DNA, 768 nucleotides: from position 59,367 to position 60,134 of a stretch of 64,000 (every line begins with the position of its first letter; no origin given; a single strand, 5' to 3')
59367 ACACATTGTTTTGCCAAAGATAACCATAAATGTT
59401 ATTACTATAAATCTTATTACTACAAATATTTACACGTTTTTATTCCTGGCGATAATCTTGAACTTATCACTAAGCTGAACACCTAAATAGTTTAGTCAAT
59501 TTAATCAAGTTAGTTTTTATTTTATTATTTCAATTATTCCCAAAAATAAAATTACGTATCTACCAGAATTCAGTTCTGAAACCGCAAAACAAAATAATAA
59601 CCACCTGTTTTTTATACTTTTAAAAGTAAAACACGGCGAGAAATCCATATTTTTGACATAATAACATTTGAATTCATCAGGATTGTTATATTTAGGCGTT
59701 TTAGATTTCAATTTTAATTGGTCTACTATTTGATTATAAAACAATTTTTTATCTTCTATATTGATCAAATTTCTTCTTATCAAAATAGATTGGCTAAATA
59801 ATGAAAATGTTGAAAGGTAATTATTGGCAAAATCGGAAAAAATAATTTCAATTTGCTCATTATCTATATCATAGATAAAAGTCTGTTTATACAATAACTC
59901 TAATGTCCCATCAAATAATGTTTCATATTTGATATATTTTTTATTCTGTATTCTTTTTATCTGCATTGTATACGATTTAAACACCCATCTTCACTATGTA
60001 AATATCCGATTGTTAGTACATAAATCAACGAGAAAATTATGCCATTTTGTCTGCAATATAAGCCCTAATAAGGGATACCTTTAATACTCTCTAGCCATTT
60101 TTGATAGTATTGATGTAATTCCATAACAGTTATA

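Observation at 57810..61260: Extremely AT-rich island of three small minus-strand orphan ORFs plus a paralog remnant between the giant ATPase gene and the Sel1 array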

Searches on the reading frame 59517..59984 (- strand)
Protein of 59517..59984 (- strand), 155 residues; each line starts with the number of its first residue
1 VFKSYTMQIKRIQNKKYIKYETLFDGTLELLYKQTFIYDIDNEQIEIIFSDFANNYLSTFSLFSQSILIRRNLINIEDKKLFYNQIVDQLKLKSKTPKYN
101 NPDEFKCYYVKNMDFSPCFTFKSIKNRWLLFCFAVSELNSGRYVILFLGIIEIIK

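Call 8: search_protein_families(library=pfam, proteins=[window:59517-59984:-], max_evalue=0.1)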
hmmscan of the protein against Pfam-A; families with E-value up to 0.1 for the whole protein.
window:59517-59984:- (155 aa): 1 family
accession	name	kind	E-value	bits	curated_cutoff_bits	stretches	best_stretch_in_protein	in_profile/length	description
PF22426.2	SMMA_N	-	0.049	14.2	26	1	39-84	38-84/100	Maltogenic amylase, N-terminal domain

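Call 9: search_protein_families(library=padloc, proteins=[window:59517-59984:-], max_evalue=0.1)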
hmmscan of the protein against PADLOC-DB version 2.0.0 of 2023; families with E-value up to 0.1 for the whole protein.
window:59517-59984:- (155 aa): 0 families

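Call 14: find_homologous_proteins(query=window:59517-59984:-, max_evalue=0.01)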
Query window:59517-59984:- (155 aa): 4 proteins with E <= 0.01 among 22 candidates.
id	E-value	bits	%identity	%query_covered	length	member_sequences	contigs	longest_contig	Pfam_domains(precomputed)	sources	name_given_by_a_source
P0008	4.9e-92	324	98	99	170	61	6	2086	-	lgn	-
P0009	3.5e-70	253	80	95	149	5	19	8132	-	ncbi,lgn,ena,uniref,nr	ncbi:hypothetical protein [uncultured Apibacter sp.]|uniref:hypothetical protein n=1 Tax=uncultured 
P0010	1.4e-60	222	75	99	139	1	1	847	-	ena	-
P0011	2.2e-48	182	61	96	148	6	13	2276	-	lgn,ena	-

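Call 18: find_encoding_contigs(protein=P0011, flank=10000, max_places=8)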
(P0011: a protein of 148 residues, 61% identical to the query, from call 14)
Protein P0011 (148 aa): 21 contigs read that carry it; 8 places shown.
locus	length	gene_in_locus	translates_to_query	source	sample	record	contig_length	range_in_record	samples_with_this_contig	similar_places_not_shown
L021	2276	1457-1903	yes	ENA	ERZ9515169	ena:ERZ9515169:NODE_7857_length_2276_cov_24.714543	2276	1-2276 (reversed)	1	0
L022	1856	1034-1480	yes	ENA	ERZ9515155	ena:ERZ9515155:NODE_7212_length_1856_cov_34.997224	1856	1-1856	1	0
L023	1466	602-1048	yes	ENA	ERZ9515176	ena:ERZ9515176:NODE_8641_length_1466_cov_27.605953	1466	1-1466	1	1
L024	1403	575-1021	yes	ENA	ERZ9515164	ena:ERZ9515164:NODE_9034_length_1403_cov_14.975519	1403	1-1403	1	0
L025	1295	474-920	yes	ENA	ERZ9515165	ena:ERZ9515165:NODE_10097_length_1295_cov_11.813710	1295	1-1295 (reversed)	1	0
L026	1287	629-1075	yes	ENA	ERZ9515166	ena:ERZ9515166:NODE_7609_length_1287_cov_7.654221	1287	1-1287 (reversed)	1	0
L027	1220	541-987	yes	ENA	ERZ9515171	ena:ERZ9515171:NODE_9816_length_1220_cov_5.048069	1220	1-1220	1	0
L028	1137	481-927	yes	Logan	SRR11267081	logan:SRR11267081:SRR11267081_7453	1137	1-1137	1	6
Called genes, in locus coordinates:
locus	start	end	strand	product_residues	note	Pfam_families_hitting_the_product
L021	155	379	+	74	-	-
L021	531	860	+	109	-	-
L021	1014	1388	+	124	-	PF14021:TNT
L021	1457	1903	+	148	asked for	-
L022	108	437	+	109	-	-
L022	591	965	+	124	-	PF14021:TNT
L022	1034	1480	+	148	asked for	-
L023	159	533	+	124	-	PF14021:TNT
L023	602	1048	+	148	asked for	-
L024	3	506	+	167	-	?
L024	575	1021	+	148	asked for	-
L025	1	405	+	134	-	?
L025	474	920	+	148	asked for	-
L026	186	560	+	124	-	PF14021:TNT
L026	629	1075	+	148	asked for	-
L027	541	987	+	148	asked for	-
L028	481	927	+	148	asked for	-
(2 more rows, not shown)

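Call 19: find_encoding_contigs(protein=P0009, flank=10000, max_places=8)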
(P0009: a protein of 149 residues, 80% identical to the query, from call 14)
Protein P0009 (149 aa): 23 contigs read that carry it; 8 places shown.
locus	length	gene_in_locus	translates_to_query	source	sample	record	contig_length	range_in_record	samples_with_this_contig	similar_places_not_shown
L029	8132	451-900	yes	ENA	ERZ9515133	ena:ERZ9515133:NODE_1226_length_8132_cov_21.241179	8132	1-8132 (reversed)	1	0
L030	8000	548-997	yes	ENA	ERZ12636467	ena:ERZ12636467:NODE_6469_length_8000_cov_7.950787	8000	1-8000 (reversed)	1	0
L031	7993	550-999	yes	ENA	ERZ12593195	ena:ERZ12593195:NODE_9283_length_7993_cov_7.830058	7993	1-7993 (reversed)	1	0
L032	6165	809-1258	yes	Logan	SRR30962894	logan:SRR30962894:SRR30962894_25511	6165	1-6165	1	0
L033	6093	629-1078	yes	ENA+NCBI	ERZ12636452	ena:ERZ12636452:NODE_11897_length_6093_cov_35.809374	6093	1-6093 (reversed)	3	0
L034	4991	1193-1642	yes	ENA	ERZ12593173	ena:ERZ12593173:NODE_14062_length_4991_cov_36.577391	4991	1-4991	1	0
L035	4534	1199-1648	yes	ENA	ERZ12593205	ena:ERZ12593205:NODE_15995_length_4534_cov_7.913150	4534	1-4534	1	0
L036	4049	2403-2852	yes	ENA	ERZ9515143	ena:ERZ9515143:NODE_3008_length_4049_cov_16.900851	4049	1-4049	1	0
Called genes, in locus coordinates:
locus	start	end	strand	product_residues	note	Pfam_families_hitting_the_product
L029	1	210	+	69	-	?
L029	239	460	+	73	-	PF14021:TNT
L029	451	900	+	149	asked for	-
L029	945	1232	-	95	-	-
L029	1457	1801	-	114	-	PF13560:HTH_31 (weak), PF01381:HTH_3, PF12844:HTH_19, PF13443:HTH_26 (weak)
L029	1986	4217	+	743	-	PF01807:Zn_ribbon_DnaG, PF13155:Toprim_2, PF13662:Toprim_4 (weak), PF27228:MTBMA_p00010_2nd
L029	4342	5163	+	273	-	PF13495:Phage_int_SAM_4 (weak), PF00589:Phage_integrase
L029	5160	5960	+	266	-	PF13495:Phage_int_SAM_4 (weak), PF00589:Phage_integrase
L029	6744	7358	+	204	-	PF01375:Enterotoxin_a, PF02917:Pertussis_S1 (weak), PF22596:Scabin-like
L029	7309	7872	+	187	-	-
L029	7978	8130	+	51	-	?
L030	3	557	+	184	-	?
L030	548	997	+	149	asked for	-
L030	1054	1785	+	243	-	-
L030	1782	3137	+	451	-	PF14107:DUF4280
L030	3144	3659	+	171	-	-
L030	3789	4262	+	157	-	PF12895:ANAPC3 (faint), PF00515:TPR_1 (faint), PF07719:TPR_2 (faint), PF13174:TPR_6 (faint), PF13181:TPR_8 (faint), PF21033:RMD1-3 (faint), PF13424:TPR_12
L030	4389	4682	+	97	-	-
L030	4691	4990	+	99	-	-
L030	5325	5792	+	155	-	PF07719:TPR_2 (faint)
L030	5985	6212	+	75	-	-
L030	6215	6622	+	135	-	-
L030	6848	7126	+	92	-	-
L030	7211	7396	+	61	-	-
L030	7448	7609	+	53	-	-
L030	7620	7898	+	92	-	-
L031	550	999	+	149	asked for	-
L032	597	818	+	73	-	PF14021:TNT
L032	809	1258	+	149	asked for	-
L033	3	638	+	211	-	PF14021:TNT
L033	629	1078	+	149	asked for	-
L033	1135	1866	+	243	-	-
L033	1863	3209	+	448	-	PF14107:DUF4280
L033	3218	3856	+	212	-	-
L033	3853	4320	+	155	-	PF07719:TPR_2 (faint)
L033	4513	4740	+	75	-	-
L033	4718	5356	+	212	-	-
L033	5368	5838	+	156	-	PF07719:TPR_2 (faint), PF13181:TPR_8 (faint)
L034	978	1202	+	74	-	PF14021:TNT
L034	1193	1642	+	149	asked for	-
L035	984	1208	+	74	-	PF14021:TNT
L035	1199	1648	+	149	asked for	-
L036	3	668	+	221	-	?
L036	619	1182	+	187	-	-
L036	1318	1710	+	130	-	-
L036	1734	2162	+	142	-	-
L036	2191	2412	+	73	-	PF14021:TNT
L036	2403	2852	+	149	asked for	-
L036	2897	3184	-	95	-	-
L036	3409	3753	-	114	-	PF13560:HTH_31 (weak), PF01381:HTH_3, PF12844:HTH_19, PF13443:HTH_26 (weak)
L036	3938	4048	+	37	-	?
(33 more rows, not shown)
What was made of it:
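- Toxin adjacency for B. All 16 contigs retrieved with B homologues place the homologue directly after a TNT-domain gene or remnant (calls 18, 19).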

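Call 27: search_protein_families(library=pfam, proteins=[L029:6744-7358:+, L033:3-638:+, L021:1014-1388:+, L030:3-557:+, L036:3-668:+, L036:1318-1710:+, L036:1734-2162:+, L030:1054-1785:+], max_evalue=0.01)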
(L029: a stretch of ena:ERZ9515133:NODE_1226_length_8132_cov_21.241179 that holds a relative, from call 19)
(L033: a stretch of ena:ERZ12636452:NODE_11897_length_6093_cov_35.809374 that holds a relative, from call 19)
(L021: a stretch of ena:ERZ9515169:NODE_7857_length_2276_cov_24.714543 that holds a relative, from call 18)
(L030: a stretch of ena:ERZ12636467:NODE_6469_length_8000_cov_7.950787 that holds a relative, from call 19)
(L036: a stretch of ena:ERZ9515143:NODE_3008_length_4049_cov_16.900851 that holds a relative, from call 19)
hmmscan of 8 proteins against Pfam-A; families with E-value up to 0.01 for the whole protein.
L029:6744-7358:+ (204 aa): 3 families
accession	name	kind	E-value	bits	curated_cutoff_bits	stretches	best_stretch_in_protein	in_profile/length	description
PF22596.2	Scabin-like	-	5.5e-18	65.6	27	1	81-201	1-126/130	Scabin-like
PF01375.23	Enterotoxin_a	-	3.4e-13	50.2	21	1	81-189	20-144/258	Heat-labile enterotoxin alpha chain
PF02917.20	Pertussis_S1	-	1.3e-05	25.6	21.3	1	80-143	5-67/239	Pertussis toxin, subunit 1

L033:3-638:+ (211 aa): 1 family
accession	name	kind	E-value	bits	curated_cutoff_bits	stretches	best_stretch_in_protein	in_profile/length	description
PF14021.12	TNT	-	1.5e-31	109.1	27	1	120-208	1-88/88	Tuberculosis necrotizing toxin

L021:1014-1388:+ (124 aa): 1 family
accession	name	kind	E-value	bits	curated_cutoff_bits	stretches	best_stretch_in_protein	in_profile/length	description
PF14021.12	TNT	-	1.3e-20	74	27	1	59-124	1-65/88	Tuberculosis necrotizing toxin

L030:3-557:+ (184 aa): 1 family
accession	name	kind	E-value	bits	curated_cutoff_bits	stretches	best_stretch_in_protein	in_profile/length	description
PF14021.12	TNT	-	1.4e-31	109.2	27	1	93-181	1-88/88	Tuberculosis necrotizing toxin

L036:3-668:+ (221 aa): 3 families
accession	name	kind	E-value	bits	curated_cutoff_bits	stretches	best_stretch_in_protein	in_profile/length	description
PF22596.2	Scabin-like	-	6.8e-18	65.3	27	1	98-218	1-126/130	Scabin-like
PF01375.23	Enterotoxin_a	-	3.5e-13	50.2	21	1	98-206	20-144/258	Heat-labile enterotoxin alpha chain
PF02917.20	Pertussis_S1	-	1.5e-05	25.3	21.3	1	97-160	5-67/239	Pertussis toxin, subunit 1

L036:1318-1710:+ (130 aa): 0 families

L036:1734-2162:+ (142 aa): 0 families

L030:1054-1785:+ (243 aa): 0 families

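Call 35: search_solved_structures(query=window:59517-59966:-, max_evalue=10)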
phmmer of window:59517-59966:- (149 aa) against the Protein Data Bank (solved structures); distinct sequences matched with E-value up to 10: 0.
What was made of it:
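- Closest known: Serratia marcescens Db10 orphan immunity SMDB11_2280 against a TNT-like Rhs NADase. Different: B shows no detectable sequence similarity to any immunity protein in the PDB (call 35).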

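Call 49: predict_structure(alignment_id=A2)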
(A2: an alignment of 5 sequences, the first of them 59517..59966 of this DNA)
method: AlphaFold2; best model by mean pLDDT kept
length: 149 residues; sequences in the alignment: 5
mean_pLDDT: 39.5   pTM: 0.30
mean pLDDT of the five models: 39.5, 39.4, 39.4, 38.5, 36.3
residues with pLDDT >= 90: 0; 70-90: 0; 50-70: 16; < 50: 133
segments of 3 or more residues with pLDDT < 50: 1-26, 44-71, 76-149
pLDDT, mean of each block of 10 residues (from residue 1): 44 41 47 52 45 30 32 48 40 31 31 42 43 33 33
secondary structure, 60 per line:
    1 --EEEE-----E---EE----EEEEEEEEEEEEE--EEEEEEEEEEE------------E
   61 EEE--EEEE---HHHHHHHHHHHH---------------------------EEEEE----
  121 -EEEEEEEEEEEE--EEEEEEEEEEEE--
elements in order: E3-6 E22-34 E37-47 E60-63 E66-69 H73-84 E112-116 E122-133 E136-147
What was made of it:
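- On Cognate-immunity family of Rhs-CT TNT (PF14021) toxins (ORF B): The AF2 model of B was unusable (pLDDT 39; call 49), and no multimer prediction tool was available.
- The AF2 model of B failed (pLDDT 39; call 49), so there is no structural support.
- Tried and rejected: The AF2 model of B failed (call 49).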

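Call 63: list_cluster_members(proteins=[L029:6744-7358:+, L029:7309-7872:+, L029:1986-4217:+, L030:1782-3137:+, L030:1054-1785:+, P0006, L038:626-1027:+, L021:1014-1388:+, P0007, L029:4342-5163:+])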
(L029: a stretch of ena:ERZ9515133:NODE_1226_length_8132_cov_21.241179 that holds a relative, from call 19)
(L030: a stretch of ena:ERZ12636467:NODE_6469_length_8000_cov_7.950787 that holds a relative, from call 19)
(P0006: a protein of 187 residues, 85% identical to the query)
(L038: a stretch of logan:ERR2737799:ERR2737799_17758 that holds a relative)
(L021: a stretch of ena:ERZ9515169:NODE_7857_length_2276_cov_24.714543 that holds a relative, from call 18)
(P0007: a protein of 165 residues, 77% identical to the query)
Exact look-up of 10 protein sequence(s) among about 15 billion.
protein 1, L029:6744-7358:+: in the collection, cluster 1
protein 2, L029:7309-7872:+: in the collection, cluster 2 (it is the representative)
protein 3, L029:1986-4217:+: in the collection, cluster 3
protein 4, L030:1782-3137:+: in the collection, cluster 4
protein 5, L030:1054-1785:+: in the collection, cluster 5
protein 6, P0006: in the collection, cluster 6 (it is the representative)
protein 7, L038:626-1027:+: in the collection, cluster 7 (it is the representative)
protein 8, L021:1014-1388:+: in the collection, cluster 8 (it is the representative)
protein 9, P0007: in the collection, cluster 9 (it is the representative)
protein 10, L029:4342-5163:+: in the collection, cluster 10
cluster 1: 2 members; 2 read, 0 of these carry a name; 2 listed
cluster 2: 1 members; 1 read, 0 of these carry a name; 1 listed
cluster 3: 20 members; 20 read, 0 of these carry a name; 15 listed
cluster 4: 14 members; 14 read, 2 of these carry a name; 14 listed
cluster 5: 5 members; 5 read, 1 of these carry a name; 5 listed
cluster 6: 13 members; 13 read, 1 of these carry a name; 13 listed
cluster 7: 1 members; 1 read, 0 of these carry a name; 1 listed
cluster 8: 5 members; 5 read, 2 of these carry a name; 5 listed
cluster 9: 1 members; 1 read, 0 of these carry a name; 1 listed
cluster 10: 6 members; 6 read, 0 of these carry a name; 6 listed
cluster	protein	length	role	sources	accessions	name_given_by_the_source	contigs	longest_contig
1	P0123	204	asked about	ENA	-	-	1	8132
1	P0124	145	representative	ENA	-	-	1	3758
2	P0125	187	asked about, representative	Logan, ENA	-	-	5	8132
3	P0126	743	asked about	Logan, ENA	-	-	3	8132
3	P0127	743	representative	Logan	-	-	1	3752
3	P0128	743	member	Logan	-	-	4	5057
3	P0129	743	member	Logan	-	-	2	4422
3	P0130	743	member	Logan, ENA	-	-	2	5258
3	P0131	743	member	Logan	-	-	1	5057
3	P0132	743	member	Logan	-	-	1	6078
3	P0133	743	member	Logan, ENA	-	-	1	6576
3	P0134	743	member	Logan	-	-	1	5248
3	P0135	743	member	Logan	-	-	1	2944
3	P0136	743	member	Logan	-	-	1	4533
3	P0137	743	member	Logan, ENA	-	-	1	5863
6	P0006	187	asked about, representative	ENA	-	-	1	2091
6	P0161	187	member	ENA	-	-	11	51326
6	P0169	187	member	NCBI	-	-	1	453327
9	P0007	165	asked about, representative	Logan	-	-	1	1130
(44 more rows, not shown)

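Call 64: find_encoding_contigs(protein=P0169, flank=10000, max_places=4)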
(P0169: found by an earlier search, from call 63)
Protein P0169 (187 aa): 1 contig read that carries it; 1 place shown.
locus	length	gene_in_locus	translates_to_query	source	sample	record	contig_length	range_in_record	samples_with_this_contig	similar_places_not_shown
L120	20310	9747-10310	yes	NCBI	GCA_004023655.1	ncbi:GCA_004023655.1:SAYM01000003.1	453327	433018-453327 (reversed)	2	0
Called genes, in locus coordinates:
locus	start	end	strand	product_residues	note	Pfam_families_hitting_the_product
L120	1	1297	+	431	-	PF04717:Phage_base_V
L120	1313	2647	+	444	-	-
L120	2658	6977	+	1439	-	PF20148:DUF6531, PF25023:TEN_YD-shell (weak), PF05593:RHS_repeat, PF25023:TEN_YD-shell (weak), PF05593:RHS_repeat (weak), PF25023:TEN_YD-shell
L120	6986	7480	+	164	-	-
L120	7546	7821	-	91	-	-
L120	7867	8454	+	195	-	-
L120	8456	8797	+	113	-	-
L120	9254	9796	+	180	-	PF01375:Enterotoxin_a, PF22596:Scabin-like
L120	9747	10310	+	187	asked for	-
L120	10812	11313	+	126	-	-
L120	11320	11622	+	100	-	-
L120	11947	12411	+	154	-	PF14300:DMP19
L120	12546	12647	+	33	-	-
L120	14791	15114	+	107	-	-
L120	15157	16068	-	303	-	PF00892:EamA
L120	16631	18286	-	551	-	PF02463:SMC_N, PF13175:AAA_15 (faint)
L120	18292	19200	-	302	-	PF16119:DUF4835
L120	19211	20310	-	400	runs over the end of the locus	PF02441:Flavoprotein, PF04127:DFP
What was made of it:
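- In the isolate Apibacter sp. HY039 the order is VgrG, a 444-aa protein, a 1439-aa Rhs, an immunity gene, then further on an orphan ART-CT and the C homologue (call 64). B and C have direct toxin-linked homologues (calls 19, 64).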

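Call 65: find_encoding_contigs(protein=P0161, flank=10000, max_places=4)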
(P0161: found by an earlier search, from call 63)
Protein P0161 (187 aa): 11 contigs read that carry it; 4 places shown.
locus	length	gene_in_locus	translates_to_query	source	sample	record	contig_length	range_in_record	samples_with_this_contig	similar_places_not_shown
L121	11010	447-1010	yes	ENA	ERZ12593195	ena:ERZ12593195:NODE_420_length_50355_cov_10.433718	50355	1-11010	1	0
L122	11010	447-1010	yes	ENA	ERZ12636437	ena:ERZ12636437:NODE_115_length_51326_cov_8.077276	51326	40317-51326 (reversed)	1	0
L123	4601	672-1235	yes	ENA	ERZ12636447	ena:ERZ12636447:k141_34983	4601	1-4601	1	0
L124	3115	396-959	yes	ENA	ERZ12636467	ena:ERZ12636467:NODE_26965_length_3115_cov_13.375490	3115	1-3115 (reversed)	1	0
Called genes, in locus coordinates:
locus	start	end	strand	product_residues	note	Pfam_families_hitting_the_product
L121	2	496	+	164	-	?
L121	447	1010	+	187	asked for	-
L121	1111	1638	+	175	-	-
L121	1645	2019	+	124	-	-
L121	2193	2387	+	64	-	-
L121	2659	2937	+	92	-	PF22294:DUF6966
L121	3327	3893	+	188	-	-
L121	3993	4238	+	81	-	-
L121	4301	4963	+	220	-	-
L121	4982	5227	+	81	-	PF27174:YeeD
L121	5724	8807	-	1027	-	PF00580:UvrD-helicase, PF13245:AAA_19 (weak), PF13361:UvrD_C, PF13538:UvrD_C_2 (faint), PF12705:PDDEXK_1 (weak)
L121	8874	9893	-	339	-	PF02322:Cyt_bd_oxida_II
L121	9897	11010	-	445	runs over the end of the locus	PF01654:Cyt_bd_oxida_I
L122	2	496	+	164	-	?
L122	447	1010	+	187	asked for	-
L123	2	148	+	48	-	?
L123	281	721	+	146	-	PF01375:Enterotoxin_a, PF22596:Scabin-like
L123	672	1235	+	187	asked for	-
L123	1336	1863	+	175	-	-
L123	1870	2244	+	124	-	-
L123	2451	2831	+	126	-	-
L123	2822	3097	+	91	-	-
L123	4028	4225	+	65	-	PF14021:TNT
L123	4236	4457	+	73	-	-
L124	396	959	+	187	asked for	-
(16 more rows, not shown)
